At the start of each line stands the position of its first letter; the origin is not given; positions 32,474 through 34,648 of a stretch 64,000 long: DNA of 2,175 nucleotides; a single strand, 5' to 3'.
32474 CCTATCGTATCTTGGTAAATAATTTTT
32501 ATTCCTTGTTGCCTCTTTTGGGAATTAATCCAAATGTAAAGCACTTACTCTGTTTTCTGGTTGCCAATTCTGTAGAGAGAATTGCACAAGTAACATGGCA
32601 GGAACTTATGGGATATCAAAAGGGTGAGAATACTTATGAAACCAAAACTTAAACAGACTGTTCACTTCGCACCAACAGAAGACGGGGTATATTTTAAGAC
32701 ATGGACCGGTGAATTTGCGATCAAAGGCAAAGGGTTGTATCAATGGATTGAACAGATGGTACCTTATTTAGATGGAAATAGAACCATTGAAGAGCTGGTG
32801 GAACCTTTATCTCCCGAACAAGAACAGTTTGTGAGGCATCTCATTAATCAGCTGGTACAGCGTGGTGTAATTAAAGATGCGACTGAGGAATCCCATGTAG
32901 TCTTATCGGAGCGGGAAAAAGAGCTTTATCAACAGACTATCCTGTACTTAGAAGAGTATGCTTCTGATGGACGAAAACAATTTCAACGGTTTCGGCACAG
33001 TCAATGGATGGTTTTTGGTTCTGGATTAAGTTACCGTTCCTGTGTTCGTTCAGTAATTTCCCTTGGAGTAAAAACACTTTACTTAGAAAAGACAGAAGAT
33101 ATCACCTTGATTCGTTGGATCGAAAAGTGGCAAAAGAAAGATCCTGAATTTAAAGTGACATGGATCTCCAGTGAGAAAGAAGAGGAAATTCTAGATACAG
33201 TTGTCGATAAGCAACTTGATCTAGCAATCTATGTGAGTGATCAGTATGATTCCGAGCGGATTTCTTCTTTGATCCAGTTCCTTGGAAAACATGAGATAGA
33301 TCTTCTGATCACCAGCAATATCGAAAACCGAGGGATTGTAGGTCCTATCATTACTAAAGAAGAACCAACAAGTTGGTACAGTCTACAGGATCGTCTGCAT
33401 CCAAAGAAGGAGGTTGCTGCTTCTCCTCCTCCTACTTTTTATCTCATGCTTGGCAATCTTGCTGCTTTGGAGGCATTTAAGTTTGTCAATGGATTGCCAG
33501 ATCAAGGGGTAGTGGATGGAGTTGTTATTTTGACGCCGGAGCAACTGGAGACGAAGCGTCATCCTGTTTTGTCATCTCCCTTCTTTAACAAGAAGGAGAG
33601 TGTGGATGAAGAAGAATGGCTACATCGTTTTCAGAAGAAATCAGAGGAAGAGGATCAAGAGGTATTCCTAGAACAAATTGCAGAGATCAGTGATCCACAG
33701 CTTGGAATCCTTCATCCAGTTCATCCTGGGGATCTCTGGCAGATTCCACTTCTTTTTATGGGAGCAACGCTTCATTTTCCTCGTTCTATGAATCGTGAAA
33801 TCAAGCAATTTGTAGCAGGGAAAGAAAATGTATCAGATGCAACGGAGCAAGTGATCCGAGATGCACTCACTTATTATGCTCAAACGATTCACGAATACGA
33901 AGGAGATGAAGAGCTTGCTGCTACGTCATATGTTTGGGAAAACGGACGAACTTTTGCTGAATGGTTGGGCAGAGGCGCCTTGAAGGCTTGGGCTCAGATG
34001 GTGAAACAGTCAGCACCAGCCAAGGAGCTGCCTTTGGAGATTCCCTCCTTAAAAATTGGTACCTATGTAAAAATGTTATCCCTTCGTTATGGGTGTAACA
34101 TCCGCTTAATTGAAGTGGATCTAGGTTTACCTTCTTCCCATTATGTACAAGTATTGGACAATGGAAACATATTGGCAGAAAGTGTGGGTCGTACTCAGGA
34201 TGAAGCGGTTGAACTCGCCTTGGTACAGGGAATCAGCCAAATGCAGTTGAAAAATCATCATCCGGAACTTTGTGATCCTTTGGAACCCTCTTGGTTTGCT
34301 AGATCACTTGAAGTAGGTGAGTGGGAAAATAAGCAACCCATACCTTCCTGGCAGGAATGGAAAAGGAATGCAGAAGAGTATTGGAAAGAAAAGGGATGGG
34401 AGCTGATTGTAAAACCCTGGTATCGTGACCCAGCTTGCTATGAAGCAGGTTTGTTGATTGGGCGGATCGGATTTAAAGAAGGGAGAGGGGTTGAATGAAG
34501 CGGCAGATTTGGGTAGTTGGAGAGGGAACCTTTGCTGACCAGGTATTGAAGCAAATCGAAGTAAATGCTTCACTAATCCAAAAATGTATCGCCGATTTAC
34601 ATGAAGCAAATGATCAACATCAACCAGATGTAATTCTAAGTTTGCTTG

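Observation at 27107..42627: Roughly 15.5-kb thiopeptide-like RiPP gene cluster with an unusual enzyme complement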

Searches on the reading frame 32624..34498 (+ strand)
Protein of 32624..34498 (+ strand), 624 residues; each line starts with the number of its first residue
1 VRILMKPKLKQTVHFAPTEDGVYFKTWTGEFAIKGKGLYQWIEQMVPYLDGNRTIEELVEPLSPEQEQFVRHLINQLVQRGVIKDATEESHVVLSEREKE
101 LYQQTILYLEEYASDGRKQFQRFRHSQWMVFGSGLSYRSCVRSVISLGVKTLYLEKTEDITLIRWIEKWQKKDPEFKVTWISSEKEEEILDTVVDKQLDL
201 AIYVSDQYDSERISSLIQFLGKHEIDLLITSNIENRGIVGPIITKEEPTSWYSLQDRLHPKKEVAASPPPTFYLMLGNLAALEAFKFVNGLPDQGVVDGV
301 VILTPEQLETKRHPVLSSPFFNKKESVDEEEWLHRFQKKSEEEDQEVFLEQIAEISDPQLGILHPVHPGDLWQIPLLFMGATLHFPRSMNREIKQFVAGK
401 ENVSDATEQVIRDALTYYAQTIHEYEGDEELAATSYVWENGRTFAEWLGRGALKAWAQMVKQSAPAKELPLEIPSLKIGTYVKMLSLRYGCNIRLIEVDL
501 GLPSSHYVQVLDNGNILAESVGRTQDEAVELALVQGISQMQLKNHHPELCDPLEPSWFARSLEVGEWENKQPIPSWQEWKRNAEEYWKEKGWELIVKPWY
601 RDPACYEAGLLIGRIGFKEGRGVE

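Call 5: search_protein_families(library=pfam, proteins=[window:32624-34498:+], max_evalue=0.01)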
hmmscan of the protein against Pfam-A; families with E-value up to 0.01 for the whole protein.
window:32624-34498:+ (624 aa): 0 families

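Call 6: search_protein_families(library=ncbifam, proteins=[window:32624-34498:+], max_evalue=0.01)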
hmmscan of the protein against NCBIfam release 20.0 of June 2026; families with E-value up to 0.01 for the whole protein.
window:32624-34498:+ (624 aa): 1 family
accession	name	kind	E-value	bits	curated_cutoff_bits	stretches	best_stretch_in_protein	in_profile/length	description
TIGR03693.1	ocin_ThiF_like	hypoth_equivalog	1.5e-31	109.4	561.9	1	10-376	13-389/637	putative thiazole-containing bacteriocin maturation protein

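Call 26: search_solved_structures(query=window:32636-34498:+, max_evalue=1)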
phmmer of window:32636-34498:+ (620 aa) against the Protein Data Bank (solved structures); distinct sequences matched with E-value up to 1: 3.
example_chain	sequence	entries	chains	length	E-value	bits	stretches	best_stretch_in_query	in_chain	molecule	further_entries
8t19_A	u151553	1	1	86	3e-11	45.6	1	5-80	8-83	PbtF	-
5ff5_A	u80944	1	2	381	0.00067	21.4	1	2-159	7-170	PaaA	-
4bs9_A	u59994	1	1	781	0.1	14.1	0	24-86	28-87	TRUD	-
